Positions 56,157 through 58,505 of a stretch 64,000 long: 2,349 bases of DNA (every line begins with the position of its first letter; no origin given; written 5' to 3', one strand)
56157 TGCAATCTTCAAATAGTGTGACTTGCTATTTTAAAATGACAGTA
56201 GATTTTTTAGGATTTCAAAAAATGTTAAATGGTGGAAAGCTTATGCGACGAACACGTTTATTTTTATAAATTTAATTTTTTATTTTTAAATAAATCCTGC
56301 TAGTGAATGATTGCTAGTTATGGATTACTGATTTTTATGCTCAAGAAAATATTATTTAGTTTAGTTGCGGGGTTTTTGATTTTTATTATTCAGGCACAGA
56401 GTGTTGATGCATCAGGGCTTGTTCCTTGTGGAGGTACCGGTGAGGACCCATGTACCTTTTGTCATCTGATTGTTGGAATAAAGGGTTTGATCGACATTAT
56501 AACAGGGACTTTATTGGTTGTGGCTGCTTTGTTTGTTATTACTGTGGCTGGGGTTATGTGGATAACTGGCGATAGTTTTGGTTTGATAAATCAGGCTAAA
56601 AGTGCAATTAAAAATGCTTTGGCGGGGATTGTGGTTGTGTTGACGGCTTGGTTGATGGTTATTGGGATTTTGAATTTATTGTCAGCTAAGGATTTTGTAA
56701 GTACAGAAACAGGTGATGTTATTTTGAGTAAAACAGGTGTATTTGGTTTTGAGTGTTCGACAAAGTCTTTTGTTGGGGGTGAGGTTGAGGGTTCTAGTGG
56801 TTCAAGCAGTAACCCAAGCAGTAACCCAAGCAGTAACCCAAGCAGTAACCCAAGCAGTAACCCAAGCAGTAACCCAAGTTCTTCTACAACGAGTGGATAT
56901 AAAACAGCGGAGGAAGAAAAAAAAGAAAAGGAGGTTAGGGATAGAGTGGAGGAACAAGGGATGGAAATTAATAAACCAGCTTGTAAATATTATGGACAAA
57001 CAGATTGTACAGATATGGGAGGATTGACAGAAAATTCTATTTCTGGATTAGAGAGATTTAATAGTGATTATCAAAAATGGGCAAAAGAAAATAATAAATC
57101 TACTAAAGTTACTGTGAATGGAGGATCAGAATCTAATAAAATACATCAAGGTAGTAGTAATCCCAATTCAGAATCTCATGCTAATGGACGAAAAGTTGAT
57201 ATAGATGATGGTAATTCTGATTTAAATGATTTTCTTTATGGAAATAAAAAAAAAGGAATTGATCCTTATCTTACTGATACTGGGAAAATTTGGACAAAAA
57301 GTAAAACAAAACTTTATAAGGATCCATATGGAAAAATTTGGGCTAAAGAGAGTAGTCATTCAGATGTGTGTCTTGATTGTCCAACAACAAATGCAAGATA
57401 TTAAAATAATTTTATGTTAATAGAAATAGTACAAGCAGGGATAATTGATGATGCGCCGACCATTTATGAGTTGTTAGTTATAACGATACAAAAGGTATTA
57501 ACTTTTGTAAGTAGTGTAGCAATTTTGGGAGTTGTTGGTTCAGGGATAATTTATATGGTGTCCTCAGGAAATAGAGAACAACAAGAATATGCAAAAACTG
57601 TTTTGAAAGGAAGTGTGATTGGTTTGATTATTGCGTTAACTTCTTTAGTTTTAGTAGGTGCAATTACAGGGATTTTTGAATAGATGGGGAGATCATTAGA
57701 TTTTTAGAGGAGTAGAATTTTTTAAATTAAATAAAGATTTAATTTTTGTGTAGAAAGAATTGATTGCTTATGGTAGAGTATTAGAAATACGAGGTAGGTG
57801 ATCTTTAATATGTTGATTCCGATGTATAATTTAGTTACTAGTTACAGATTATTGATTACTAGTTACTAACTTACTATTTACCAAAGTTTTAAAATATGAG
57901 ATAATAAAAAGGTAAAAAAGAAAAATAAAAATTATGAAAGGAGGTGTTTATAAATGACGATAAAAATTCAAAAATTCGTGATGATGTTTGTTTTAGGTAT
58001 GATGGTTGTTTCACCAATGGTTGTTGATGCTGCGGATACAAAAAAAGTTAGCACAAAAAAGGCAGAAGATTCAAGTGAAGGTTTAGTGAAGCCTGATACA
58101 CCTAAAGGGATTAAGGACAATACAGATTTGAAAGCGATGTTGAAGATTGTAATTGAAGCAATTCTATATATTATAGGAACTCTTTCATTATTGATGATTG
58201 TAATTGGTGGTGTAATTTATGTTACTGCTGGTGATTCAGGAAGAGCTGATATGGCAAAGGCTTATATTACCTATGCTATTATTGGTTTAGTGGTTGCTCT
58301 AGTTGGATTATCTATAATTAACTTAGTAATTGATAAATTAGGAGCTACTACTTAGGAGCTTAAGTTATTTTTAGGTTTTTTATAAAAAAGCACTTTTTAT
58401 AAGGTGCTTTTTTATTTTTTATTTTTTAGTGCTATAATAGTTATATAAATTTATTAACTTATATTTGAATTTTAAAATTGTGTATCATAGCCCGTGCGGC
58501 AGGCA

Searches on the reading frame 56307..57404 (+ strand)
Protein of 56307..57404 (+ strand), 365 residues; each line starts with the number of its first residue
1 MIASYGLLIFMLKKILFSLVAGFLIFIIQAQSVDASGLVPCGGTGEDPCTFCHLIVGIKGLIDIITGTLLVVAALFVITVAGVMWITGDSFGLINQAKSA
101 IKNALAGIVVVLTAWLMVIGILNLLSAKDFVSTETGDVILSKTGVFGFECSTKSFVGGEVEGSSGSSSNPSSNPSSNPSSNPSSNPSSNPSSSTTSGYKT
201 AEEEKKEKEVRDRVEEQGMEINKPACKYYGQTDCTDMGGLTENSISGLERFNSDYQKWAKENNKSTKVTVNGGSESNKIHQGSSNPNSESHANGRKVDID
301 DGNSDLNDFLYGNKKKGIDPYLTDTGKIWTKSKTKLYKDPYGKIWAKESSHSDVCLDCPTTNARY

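Call 77: search_protein_families(library=pfam, proteins=[window:56307-57404:+])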
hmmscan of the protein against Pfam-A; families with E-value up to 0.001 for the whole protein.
window:56307-57404:+ (365 aa): 1 family
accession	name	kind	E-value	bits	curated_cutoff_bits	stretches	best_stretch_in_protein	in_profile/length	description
PF18895.5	T4SS_pilin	-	0.00018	22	26.6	1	64-118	15-68/71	Type IV secretion system pilin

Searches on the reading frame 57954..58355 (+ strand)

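Call 77: search_protein_families(library=pfam, proteins=[window:57954-58355:+])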
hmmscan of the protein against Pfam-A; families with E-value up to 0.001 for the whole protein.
window:57954-58355:+ (133 aa): 1 family
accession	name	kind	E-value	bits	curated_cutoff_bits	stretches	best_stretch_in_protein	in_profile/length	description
PF18895.5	T4SS_pilin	-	2.5e-08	34.3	26.6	1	66-124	12-70/71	Type IV secretion system pilin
